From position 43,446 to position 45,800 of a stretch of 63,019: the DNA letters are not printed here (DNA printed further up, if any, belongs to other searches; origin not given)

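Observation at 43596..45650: Complete dUTPase fused in-frame to methionyl-tRNA synthetase under a Met T-box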

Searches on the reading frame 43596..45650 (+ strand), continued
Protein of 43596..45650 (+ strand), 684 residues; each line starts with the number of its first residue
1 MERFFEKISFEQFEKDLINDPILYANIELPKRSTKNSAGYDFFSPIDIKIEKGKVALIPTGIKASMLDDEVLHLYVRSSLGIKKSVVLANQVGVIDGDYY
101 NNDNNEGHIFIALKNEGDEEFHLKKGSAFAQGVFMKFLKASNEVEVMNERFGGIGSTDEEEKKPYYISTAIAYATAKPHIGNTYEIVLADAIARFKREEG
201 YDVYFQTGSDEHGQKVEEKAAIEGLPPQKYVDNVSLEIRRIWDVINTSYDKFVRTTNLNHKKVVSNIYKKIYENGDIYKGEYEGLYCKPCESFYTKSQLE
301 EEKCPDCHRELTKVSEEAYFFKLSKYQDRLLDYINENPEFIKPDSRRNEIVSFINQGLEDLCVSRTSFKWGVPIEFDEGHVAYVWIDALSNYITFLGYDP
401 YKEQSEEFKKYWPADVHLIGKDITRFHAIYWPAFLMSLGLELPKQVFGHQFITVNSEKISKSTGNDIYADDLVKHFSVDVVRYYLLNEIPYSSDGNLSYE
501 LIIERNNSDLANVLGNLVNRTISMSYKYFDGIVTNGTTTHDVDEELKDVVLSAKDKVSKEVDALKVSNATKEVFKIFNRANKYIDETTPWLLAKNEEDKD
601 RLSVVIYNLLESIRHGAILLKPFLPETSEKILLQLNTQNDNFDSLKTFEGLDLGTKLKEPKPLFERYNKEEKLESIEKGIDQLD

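Call 6: find_homologous_proteins(query=window:43596-45650:+, max_evalue=1e-10)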
Query window:43596-45650:+ (684 aa): 8000 proteins with E <= 1e-10 among 8000 candidates; the best 120 are listed.
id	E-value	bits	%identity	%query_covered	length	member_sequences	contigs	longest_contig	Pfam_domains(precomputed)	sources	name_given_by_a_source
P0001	0.0e+0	1549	100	100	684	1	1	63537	PF09334.18,PF01406.26,PF08264.20,PF00692.25,PF01921.25,PF00133.29,PF19303.6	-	-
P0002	0.0e+0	1215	77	99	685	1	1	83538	PF09334.18,PF01406.26,PF00692.25,PF01921.25,PF00133.29,PF19303.6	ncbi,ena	-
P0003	0.0e+0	1213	77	100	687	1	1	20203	PF09334.18,PF01406.26,PF08264.20,PF00692.25,PF01921.25,PF00133.29,PF19303.6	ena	-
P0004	5.8e-244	830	-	-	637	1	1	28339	PF09334.18,PF01406.26,PF01921.25,PF00133.29,PF19303.6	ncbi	-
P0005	8.2e-240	816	69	75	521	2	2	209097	PF09334.18,PF01406.26,PF08264.20,PF01921.25,PF00133.29,PF19303.6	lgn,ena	-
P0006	1.9e-239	815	68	75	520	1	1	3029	PF09334.18,PF01406.26,PF08264.20,PF01921.25,PF00133.29,PF19303.6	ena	-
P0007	4.0e-239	814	67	75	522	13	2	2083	PF09334.18,PF01406.26,PF08264.20,PF01921.25,PF00133.29,PF19303.6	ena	-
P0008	1.0e-238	812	67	75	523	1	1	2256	PF09334.18,PF01406.26,PF08264.20,PF01921.25,PF00133.29,PF19303.6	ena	-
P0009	2.5e-238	811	67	75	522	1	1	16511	PF09334.18,PF01406.26,PF08264.20,PF01921.25,PF00133.29,PF19303.6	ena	-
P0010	3.1e-238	811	67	75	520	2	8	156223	PF09334.18,PF01406.26,PF08264.20,PF01921.25,PF00133.29,PF19303.6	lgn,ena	-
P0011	7.2e-238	810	66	75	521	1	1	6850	PF09334.18,PF01406.26,PF08264.20,PF01921.25,PF00133.29,PF19303.6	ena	-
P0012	2.8e-237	808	66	75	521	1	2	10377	PF09334.18,PF01406.26,PF08264.20,PF01921.25,PF00133.29,PF19303.6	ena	-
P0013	3.2e-237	808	67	75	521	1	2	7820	PF09334.18,PF01406.26,PF08264.20,PF01921.25,PF00133.29,PF19303.6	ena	-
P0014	3.7e-237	807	67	75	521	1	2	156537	PF09334.18,PF01406.26,PF08264.20,PF01921.25,PF00133.29,PF19303.6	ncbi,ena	-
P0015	1.2e-236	806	66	75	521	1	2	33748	PF09334.18,PF01406.26,PF08264.20,PF01921.25,PF00133.29,PF19303.6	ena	-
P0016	1.7e-236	805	66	75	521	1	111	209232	PF09334.18,PF01406.26,PF08264.20,PF01921.25,PF00133.29,PF19303.6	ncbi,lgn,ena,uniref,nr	ncbi:MAG TPA: methionine--tRNA ligase [Candidatus Fimihabitans intestinipullorum]|uniref:Methionine-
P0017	1.9e-236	805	66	75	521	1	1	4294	PF09334.18,PF01406.26,PF08264.20,PF01921.25,PF00133.29,PF19303.6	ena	-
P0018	2.5e-236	805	66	75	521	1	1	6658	PF09334.18,PF01406.26,PF08264.20,PF01921.25,PF00133.29,PF19303.6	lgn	-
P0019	2.8e-236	804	66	75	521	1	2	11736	PF09334.18,PF01406.26,PF08264.20,PF01921.25,PF00133.29,PF19303.6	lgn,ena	-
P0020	3.7e-236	804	66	75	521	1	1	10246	PF09334.18,PF01406.26,PF08264.20,PF01921.25,PF00133.29,PF19303.6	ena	-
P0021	3.8e-236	804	66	75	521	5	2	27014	PF09334.18,PF01406.26,PF08264.20,PF01921.25,PF00133.29,PF19303.6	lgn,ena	-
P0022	4.9e-236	804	66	75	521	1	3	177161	PF09334.18,PF01406.26,PF08264.20,PF01921.25,PF00133.29,PF19303.6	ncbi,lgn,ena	-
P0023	4.9e-236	804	66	75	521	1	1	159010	PF09334.18,PF01406.26,PF08264.20,PF01921.25,PF00133.29,PF19303.6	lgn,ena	-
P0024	5.0e-236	804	67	75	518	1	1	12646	PF09334.18,PF01406.26,PF08264.20,PF01921.25,PF00133.29,PF19303.6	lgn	-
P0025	5.8e-236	803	67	75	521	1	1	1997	PF09334.18,PF01406.26,PF08264.20,PF01921.25,PF00133.29,PF19303.6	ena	-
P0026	6.3e-236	803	66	75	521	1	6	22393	PF09334.18,PF01406.26,PF08264.20,PF01921.25,PF00133.29,PF19303.6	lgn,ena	-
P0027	6.6e-236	803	66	75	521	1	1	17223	PF09334.18,PF01406.26,PF08264.20,PF01921.25,PF00133.29,PF19303.6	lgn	-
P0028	6.7e-236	803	66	75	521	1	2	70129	PF09334.18,PF01406.26,PF08264.20,PF01921.25,PF00133.29,PF19303.6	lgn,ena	-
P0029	7.3e-236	803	67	75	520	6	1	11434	PF09334.18,PF01406.26,PF08264.20,PF01921.25,PF00133.29,PF19303.6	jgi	-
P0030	7.8e-236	803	66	75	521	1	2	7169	PF09334.18,PF01406.26,PF08264.20,PF01921.25,PF00133.29,PF19303.6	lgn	-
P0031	8.2e-236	803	66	75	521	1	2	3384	PF09334.18,PF01406.26,PF08264.20,PF01921.25,PF00133.29,PF19303.6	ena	-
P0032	8.6e-236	803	66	75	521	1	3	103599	PF09334.18,PF01406.26,PF08264.20,PF01921.25,PF00133.29,PF19303.6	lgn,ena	-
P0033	1.2e-235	802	66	75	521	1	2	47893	PF09334.18,PF01406.26,PF08264.20,PF01921.25,PF00133.29,PF19303.6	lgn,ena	-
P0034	1.2e-235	802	66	75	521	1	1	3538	PF09334.18,PF01406.26,PF08264.20,PF01921.25,PF00133.29,PF19303.6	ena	-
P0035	1.7e-235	802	66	75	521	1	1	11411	PF09334.18,PF01406.26,PF08264.20,PF01921.25,PF00133.29,PF19303.6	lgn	-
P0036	2.0e-235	802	66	75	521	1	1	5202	PF09334.18,PF01406.26,PF08264.20,PF01921.25,PF00133.29,PF19303.6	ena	-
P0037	2.0e-235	802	66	75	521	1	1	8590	PF09334.18,PF01406.26,PF08264.20,PF01921.25,PF00133.29,PF19303.6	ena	-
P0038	2.4e-235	801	66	75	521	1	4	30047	PF09334.18,PF01406.26,PF08264.20,PF01921.25,PF00133.29,PF19303.6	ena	-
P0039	4.0e-235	801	66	75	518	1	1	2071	PF09334.18,PF01406.26,PF08264.20,PF01921.25,PF00133.29,PF19303.6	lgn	-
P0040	4.2e-235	801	66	75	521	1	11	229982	PF09334.18,PF01406.26,PF08264.20,PF01921.25,PF00133.29,PF19303.6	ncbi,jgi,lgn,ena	-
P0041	5.8e-235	800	66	75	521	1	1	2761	PF09334.18,PF01406.26,PF08264.20,PF01921.25,PF00133.29,PF19303.6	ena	-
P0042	9.5e-235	799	68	75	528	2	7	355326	PF09334.18,PF01406.26,PF08264.20,PF01921.25,PF00133.29,PF19303.6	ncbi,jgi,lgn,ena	-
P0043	1.3e-234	799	66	75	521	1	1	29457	PF09334.18,PF01406.26,PF08264.20,PF01921.25,PF00133.29,PF19303.6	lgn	-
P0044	3.0e-234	798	66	75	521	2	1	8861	PF09334.18,PF01406.26,PF08264.20,PF01921.25,PF00133.29,PF19303.6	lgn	-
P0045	3.6e-234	797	65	75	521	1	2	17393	PF09334.18,PF01406.26,PF08264.20,PF01921.25,PF00133.29,PF19303.6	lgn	-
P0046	6.0e-234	797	65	76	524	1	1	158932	PF09334.18,PF01406.26,PF08264.20,PF01921.25,PF00133.29,PF19303.6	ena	-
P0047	1.3e-233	796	66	75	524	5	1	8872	PF09334.18,PF01406.26,PF08264.20,PF01921.25,PF00133.29,PF19303.6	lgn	-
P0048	1.5e-233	795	68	76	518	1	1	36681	PF09334.18,PF01406.26,PF01921.25,PF00133.29,PF19303.6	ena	-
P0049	1.6e-233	795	66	75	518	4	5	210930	PF09334.18,PF01406.26,PF08264.20,PF01921.25,PF00133.29,PF19303.6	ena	-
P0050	1.8e-233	795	66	75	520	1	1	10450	PF09334.18,PF01406.26,PF08264.20,PF01921.25,PF00133.29,PF19303.6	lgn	-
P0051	3.4e-233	794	67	75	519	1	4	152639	PF09334.18,PF01406.26,PF08264.20,PF01921.25,PF00133.29,PF19303.6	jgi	-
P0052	3.4e-233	794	66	77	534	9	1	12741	PF09334.18,PF01406.26,PF08264.20,PF01921.25,PF00133.29,PF19303.6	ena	-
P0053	4.8e-233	794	66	75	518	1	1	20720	PF09334.18,PF01406.26,PF08264.20,PF01921.25,PF00133.29,PF19303.6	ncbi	-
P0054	5.2e-233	794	65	75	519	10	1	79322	PF09334.18,PF01406.26,PF08264.20,PF01921.25,PF00133.29,PF19303.6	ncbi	-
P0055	6.9e-233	793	66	75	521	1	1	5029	PF09334.18,PF01406.26,PF01921.25,PF00133.29,PF19303.6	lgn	-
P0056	7.4e-233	793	66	75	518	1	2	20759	PF09334.18,PF01406.26,PF08264.20,PF00133.29,PF19303.6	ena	-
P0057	9.6e-233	793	65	76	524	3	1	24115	PF09334.18,PF01406.26,PF08264.20,PF01921.25,PF00133.29,PF19303.6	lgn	-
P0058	1.3e-232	792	66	74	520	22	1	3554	PF09334.18,PF01406.26,PF08264.20,PF01921.25,PF00133.29,PF19303.6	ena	-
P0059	1.5e-232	792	65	75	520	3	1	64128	PF09334.18,PF01406.26,PF08264.20,PF01921.25,PF00133.29,PF19303.6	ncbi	-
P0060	1.7e-232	792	67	75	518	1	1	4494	PF09334.18,PF01406.26,PF08264.20,PF01921.25,PF00133.29,PF19303.6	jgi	jgi:methionyl-tRNA synthetase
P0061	1.7e-232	792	66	75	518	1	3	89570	PF09334.18,PF01406.26,PF08264.20,PF00133.29,PF19303.6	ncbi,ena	-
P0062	2.4e-232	791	66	75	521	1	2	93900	PF09334.18,PF01406.26,PF08264.20,PF01921.25,PF00133.29,PF19303.6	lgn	-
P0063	2.5e-232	791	66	76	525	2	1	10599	PF09334.18,PF01406.26,PF08264.20,PF01921.25,PF00133.29,PF19303.6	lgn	-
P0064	3.0e-232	791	66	74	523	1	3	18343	PF09334.18,PF01406.26,PF08264.20,PF01921.25,PF00133.29,PF19303.6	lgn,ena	-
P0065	3.5e-232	791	66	76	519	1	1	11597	PF09334.18,PF01406.26,PF08264.20,PF01921.25,PF00133.29,PF19303.6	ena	-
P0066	4.9e-232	790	67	75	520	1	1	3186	PF09334.18,PF01406.26,PF08264.20,PF01921.25,PF00133.29,PF19303.6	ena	-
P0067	5.5e-232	790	65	76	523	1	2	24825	PF09334.18,PF01406.26,PF08264.20,PF01921.25,PF00133.29,PF19303.6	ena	-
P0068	6.0e-232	790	66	75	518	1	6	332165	PF09334.18,PF01406.26,PF08264.20,PF00133.29,PF19303.6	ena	-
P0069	6.1e-232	790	66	75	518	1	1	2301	PF09334.18,PF01406.26,PF08264.20,PF00133.29,PF19303.6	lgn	-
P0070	7.3e-232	790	66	75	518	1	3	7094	PF09334.18,PF01406.26,PF08264.20,PF00133.29,PF19303.6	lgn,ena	-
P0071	7.3e-232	790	65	76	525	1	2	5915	PF09334.18,PF01406.26,PF08264.20,PF01921.25,PF00133.29,PF19303.6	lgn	-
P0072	7.7e-232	790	66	75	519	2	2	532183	PF09334.18,PF01406.26,PF08264.20,PF01921.25,PF00133.29,PF19303.6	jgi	jgi:methionyl-tRNA synthetase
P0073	9.6e-232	789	66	75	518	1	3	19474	PF09334.18,PF01406.26,PF08264.20,PF00133.29,PF19303.6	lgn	-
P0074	1.0e-231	789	65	75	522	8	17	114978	PF09334.18,PF01406.26,PF08264.20,PF01921.25,PF00133.29,PF19303.6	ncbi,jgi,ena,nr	ncbi:MAG: methionine--tRNA ligase [Firmicutes bacterium]|nr:methionine--tRNA ligase [Bacillota bacte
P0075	1.1e-231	789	66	75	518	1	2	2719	PF09334.18,PF01406.26,PF08264.20,PF00133.29,PF19303.6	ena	-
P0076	1.1e-231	789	67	75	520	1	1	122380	PF09334.18,PF01406.26,PF08264.20,PF01921.25,PF00133.29,PF19303.6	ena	-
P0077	1.2e-231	789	67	75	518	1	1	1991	PF09334.18,PF01406.26,PF08264.20,PF01921.25,PF00133.29,PF19303.6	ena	-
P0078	1.2e-231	789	65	74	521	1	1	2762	PF09334.18,PF01406.26,PF08264.20,PF01921.25,PF00133.29,PF19303.6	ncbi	-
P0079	1.6e-231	789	66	76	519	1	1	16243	PF09334.18,PF01406.26,PF08264.20,PF01921.25,PF00133.29,PF19303.6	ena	-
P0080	1.7e-231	789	67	75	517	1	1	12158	PF09334.18,PF01406.26,PF01921.25,PF00133.29,PF19303.6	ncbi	-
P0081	1.8e-231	789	66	76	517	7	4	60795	PF09334.18,PF01406.26,PF08264.20,PF01921.25,PF00133.29,PF19303.6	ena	-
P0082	1.9e-231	788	66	75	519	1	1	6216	PF09334.18,PF01406.26,PF08264.20,PF01921.25,PF00133.29,PF19303.6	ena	-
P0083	2.0e-231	788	66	75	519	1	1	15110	PF09334.18,PF01406.26,PF08264.20,PF01921.25,PF00133.29,PF19303.6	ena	-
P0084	2.1e-231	788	66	75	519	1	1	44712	PF09334.18,PF01406.26,PF08264.20,PF01921.25,PF00133.29,PF19303.6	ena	-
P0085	2.7e-231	788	67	75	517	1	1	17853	PF09334.18,PF01406.26,PF08264.20,PF01921.25,PF00133.29,PF19303.6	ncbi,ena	-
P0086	3.8e-231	787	66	76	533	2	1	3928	PF09334.18,PF01406.26,PF08264.20,PF01921.25,PF00133.29,PF19303.6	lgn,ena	-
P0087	4.1e-231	787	66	76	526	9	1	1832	PF09334.18,PF01406.26,PF08264.20,PF01921.25,PF00133.29,PF19303.6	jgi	-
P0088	4.5e-231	787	66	75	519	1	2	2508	PF09334.18,PF01406.26,PF08264.20,PF01921.25,PF00133.29,PF19303.6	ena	-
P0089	4.5e-231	787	65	74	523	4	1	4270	PF09334.18,PF01406.26,PF08264.20,PF01921.25,PF00133.29,PF19303.6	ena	-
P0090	4.6e-231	787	66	75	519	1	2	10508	PF09334.18,PF01406.26,PF08264.20,PF01921.25,PF00133.29,PF19303.6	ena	-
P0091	5.4e-231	787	66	75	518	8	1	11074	PF09334.18,PF01406.26,PF08264.20,PF01921.25,PF00133.29,PF19303.6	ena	-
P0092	6.5e-231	787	66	75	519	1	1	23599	PF09334.18,PF01406.26,PF08264.20,PF01921.25,PF00133.29,PF19303.6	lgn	-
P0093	6.7e-231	787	66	75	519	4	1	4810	PF09334.18,PF01406.26,PF08264.20,PF01921.25,PF00133.29,PF19303.6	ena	-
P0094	1.1e-230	786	64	76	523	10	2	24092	PF09334.18,PF01406.26,PF08264.20,PF01921.25,PF00133.29,PF19303.6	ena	-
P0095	1.4e-230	786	66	75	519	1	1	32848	PF09334.18,PF01406.26,PF08264.20,PF01921.25,PF00133.29,PF19303.6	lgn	-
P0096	1.6e-230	785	65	75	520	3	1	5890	PF09334.18,PF01406.26,PF08264.20,PF01921.25,PF00133.29,PF19303.6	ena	-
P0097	1.8e-230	785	65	75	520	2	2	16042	PF09334.18,PF01406.26,PF08264.20,PF01921.25,PF00133.29,PF19303.6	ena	-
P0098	2.2e-230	785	66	75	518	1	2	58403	PF09334.18,PF01406.26,PF08264.20,PF01921.25,PF00133.29,PF19303.6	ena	-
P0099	2.8e-230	785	65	75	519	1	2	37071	PF09334.18,PF01406.26,PF08264.20,PF01921.25,PF00133.29,PF19303.6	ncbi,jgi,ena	-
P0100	2.9e-230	785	65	75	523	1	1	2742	PF09334.18,PF01406.26,PF08264.20,PF01921.25,PF00133.29,PF19303.6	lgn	-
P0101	3.0e-230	784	64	75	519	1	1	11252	PF09334.18,PF01406.26,PF08264.20,PF01921.25,PF00133.29,PF19303.6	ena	-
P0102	3.0e-230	784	66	75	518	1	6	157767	PF09334.18,PF01406.26,PF08264.20,PF01921.25,PF00133.29,PF19303.6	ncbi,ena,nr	ncbi:MAG: methionine--tRNA ligase [Bacilli bacterium]|nr:methionine--tRNA ligase [Bacilli bacterium]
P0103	4.2e-230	784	66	75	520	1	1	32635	PF09334.18,PF01406.26,PF08264.20,PF01921.25,PF00133.29,PF19303.6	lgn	-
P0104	4.3e-230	784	65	75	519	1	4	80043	PF09334.18,PF01406.26,PF08264.20,PF01921.25,PF00133.29,PF19303.6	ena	-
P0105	6.5e-230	783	65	76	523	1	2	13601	PF09334.18,PF01406.26,PF08264.20,PF01921.25,PF00133.29,PF19303.6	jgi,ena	jgi:methionyl-tRNA synthetase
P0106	6.5e-230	783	66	74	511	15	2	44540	PF09334.18,PF01406.26,PF08264.20,PF01921.25,PF00133.29,PF19303.6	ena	-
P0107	8.6e-230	783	65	75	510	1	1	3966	PF09334.18,PF01406.26,PF08264.20,PF01921.25,PF00133.29,PF19303.6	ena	-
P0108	8.9e-230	783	66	75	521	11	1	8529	PF09334.18,PF01406.26,PF08264.20,PF01921.25,PF00133.29,PF19303.6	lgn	-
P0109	9.1e-230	783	66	75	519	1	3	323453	PF09334.18,PF01406.26,PF08264.20,PF01921.25,PF00133.29,PF19303.6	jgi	-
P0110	9.3e-230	783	67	75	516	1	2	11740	PF09334.18,PF01406.26,PF08264.20,PF01921.25,PF00133.29,PF19303.6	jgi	-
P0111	1.1e-229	783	64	75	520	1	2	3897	PF09334.18,PF01406.26,PF08264.20,PF01921.25,PF00133.29,PF19303.6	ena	-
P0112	1.2e-229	783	64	76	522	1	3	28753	PF09334.18,PF01406.26,PF08264.20,PF01921.25,PF00133.29,PF19303.6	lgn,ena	-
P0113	1.2e-229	783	65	75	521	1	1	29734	PF09334.18,PF01406.26,PF08264.20,PF01921.25,PF00133.29,PF19303.6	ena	-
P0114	1.4e-229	782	65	74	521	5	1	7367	PF09334.18,PF01406.26,PF08264.20,PF01921.25,PF00133.29,PF19303.6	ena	-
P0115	1.4e-229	782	65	75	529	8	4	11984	PF09334.18,PF01406.26,PF08264.20,PF01921.25,PF00133.29,PF19303.6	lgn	-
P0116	1.8e-229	782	66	75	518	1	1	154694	PF09334.18,PF01406.26,PF08264.20,PF01921.25,PF00133.29,PF19303.6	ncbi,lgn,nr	ncbi:MAG: methionine--tRNA ligase [Bacilli bacterium]|nr:methionine--tRNA ligase [Bacilli bacterium]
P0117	1.8e-229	782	66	75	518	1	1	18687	PF09334.18,PF01406.26,PF08264.20,PF01921.25,PF00133.29,PF19303.6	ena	-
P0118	1.9e-229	782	65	76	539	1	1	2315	PF09334.18,PF01406.26,PF08264.20,PF01921.25,PF00133.29,PF19303.6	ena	-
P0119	3.3e-229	781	65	75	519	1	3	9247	PF09334.18,PF01406.26,PF08264.20,PF01921.25,PF00133.29,PF19303.6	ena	-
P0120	3.3e-229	781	66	75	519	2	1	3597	PF09334.18,PF01406.26,PF08264.20,PF01921.25,PF00133.29,PF19303.6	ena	-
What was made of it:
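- On Methionyl-tRNA synthetase, class Ia (NCBIfam NF008900 / TIGR00398): The same is true of the 521-aa relatives (call 6).
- Unfused relatives also lack the MetRS C-domain (521-aa proteins, call 6), so no special need for oligomerisation arises in the fused clade.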

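Call 8: find_encoding_contigs(protein=P0002, flank=6000, max_places=3)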
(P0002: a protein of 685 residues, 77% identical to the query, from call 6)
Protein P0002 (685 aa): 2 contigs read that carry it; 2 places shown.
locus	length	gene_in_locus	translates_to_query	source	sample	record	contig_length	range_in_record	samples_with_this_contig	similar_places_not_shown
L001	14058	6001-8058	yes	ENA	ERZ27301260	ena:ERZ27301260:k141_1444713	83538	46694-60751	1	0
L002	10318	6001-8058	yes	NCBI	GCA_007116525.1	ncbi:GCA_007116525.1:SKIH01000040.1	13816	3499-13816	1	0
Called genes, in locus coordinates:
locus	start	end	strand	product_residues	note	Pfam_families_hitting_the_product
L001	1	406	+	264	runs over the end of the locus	PF04468:PSP1, PF28472:PSP1_3rd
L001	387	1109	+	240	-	PF05175:MTS, PF02475:TRM5-TYW2_MTfase (weak), PF05971:Methyltransf_10, PF13649:Methyltransf_25 (weak), PF13847:Methyltransf_31, PF07669:Eco57I (faint), PF01170:UPF0020 (weak)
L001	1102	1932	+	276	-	PF00590:TP_methylase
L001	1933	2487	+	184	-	PF01195:Pept_tRNA_hydro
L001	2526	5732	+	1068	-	PF17757:UvrB_inter, PF02559:CarD_TRCF_RID, PF00270:DEAD, PF04851:ResIII, PF00271:Helicase_C, PF03461:TRCF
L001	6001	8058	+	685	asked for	PF00692:dUTPase, PF01921:tRNA-synt_1f (faint), PF00133:tRNA-synt_1, PF01406:tRNA-synt_1e (faint), PF09334:tRNA-synt_1g, PF00133:tRNA-synt_1, PF19303:Anticodon_3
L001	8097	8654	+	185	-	PF01272:GreA_GreB (weak)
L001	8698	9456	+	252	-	PF01026:TatD_DNase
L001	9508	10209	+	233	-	-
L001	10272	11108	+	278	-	PF00398:RrnaAD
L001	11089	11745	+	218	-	PF03167:UDG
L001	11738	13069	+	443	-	PF01171:ATP_bind_3, PF11734:TilS_C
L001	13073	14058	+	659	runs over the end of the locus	PF06480:FtsH_ext (weak), PF07728:AAA_5 (faint), PF13191:AAA_16 (faint), PF00004:AAA, PF17862:AAA_lid_3, PF01434:Peptidase_M41, PF07498:Rho_N (weak)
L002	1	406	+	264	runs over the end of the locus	PF04468:PSP1, PF28472:PSP1_3rd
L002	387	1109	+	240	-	PF05175:MTS, PF02475:TRM5-TYW2_MTfase (weak), PF05971:Methyltransf_10, PF13649:Methyltransf_25 (weak), PF13847:Methyltransf_31, PF07669:Eco57I (faint), PF01170:UPF0020 (weak)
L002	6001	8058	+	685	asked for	PF00692:dUTPase, PF01921:tRNA-synt_1f (faint), PF00133:tRNA-synt_1, PF01406:tRNA-synt_1e (faint), PF09334:tRNA-synt_1g, PF00133:tRNA-synt_1, PF19303:Anticodon_3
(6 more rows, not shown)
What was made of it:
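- One of them was recovered in two separate assemblies (call 8).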
